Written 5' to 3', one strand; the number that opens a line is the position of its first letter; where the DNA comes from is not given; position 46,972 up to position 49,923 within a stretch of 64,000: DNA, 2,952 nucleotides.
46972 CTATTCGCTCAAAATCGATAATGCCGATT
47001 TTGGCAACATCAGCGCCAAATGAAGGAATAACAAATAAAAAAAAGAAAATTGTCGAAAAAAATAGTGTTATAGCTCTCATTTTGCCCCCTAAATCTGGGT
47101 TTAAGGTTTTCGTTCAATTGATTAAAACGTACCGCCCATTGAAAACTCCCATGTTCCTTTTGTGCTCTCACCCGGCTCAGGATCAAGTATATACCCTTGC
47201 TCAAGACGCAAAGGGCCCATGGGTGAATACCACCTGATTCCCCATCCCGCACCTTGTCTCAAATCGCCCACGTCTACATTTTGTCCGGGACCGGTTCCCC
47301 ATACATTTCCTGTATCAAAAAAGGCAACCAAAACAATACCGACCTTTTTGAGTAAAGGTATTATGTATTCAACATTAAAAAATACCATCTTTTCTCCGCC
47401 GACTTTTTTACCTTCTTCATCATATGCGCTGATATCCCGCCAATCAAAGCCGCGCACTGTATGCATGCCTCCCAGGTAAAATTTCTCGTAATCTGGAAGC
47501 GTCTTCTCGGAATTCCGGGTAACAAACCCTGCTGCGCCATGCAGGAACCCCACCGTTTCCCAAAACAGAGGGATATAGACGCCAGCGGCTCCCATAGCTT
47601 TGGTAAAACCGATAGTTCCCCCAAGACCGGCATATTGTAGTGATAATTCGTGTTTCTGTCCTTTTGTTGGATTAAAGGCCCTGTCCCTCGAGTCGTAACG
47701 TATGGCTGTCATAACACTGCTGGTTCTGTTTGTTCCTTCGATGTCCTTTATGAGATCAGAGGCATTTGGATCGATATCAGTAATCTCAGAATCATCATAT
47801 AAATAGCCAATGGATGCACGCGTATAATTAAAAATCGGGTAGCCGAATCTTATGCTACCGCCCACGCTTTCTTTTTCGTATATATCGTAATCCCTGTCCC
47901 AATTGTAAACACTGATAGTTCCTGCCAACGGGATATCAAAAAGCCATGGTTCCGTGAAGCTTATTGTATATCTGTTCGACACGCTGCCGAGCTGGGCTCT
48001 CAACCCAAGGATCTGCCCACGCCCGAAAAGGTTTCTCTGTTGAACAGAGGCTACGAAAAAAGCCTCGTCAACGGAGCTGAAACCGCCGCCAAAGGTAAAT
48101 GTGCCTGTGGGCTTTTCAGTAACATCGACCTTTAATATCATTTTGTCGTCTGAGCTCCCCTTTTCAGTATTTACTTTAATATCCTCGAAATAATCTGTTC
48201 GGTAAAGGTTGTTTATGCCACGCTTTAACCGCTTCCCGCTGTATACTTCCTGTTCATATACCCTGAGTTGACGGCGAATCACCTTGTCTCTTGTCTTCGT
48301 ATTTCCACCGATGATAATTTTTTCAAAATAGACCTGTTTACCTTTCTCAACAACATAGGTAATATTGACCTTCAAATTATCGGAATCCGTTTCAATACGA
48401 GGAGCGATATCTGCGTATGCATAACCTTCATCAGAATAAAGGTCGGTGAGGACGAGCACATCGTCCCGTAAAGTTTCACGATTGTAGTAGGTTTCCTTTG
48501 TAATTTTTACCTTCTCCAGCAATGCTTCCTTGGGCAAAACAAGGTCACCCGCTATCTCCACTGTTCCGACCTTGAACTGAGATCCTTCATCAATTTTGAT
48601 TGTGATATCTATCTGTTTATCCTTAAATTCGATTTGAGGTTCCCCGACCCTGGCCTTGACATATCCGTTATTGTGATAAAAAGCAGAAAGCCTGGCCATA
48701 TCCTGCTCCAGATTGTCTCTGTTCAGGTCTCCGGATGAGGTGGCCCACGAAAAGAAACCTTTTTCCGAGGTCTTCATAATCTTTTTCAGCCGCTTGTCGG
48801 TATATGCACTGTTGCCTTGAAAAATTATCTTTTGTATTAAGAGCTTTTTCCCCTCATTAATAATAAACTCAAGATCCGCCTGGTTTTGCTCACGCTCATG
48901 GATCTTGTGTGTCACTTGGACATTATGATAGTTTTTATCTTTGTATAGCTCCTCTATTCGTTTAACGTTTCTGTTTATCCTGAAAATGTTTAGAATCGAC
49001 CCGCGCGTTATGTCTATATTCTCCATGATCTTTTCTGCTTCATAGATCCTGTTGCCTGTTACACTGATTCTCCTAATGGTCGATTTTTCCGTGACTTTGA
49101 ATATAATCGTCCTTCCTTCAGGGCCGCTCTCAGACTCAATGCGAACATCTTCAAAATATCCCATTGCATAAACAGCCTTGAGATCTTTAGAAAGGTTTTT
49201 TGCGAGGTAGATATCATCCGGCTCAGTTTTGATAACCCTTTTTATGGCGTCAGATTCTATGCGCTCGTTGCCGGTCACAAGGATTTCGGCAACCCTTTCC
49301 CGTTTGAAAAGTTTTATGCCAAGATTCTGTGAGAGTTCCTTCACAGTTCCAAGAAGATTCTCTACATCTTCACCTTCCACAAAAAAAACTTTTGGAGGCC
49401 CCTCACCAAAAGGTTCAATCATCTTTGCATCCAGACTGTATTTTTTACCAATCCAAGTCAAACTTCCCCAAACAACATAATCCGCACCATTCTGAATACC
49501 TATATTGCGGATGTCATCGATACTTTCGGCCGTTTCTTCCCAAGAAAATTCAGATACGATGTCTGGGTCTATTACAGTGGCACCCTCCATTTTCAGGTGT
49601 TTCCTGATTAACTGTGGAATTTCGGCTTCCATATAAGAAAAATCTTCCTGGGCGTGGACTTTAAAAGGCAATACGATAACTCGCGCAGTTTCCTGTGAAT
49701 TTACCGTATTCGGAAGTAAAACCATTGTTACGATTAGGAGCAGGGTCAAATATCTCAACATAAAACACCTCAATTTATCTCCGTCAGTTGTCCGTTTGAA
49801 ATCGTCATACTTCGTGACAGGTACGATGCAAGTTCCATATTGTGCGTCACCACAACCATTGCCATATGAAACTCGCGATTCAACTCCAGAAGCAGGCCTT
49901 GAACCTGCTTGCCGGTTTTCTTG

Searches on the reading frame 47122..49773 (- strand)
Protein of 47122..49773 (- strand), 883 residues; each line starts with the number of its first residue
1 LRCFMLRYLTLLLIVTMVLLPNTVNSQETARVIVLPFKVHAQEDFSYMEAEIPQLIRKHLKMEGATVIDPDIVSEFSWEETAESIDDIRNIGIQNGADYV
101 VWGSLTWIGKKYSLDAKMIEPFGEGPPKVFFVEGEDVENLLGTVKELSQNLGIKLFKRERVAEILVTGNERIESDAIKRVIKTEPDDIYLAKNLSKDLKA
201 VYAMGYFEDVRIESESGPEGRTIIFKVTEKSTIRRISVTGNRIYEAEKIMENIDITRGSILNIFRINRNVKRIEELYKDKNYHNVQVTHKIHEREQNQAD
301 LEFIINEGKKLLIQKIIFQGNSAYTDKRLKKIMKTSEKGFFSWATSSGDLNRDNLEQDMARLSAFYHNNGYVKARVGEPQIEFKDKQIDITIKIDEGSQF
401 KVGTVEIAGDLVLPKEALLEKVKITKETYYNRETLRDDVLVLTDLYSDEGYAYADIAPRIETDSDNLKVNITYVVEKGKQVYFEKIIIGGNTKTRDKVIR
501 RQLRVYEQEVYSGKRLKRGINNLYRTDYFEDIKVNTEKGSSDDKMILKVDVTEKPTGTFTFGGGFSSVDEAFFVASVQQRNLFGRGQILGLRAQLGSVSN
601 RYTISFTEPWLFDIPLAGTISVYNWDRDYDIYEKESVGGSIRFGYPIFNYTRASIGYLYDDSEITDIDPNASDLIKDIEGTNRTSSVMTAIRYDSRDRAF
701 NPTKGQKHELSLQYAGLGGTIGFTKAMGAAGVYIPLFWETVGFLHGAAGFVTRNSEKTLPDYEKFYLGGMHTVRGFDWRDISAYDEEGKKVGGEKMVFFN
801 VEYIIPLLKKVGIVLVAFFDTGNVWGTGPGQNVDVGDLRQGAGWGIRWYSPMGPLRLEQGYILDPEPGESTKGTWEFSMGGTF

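Call 87: search_protein_families(library=pfam, proteins=[window:47122-49773:-], max_evalue=0.00001)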
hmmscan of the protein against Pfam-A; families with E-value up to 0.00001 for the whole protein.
window:47122-49773:- (883 aa): 4 families
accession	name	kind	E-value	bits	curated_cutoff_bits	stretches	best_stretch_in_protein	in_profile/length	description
PF01103.29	Omp85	-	6.8e-66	223.4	24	1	581-883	1-325/325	Omp85 superfamily domain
PF07244.20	POTRA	-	5.7e-63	210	21.3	5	313-397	3-79/79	Surface antigen variable number repeat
PF08479.16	POTRA_2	-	6.2e-11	42.4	24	0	313-392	3-73/76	POTRA domain, ShlB-type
PF08478.15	POTRA_1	-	6.7e-10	39.6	23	0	232-269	2-39/69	POTRA domain, FtsQ-type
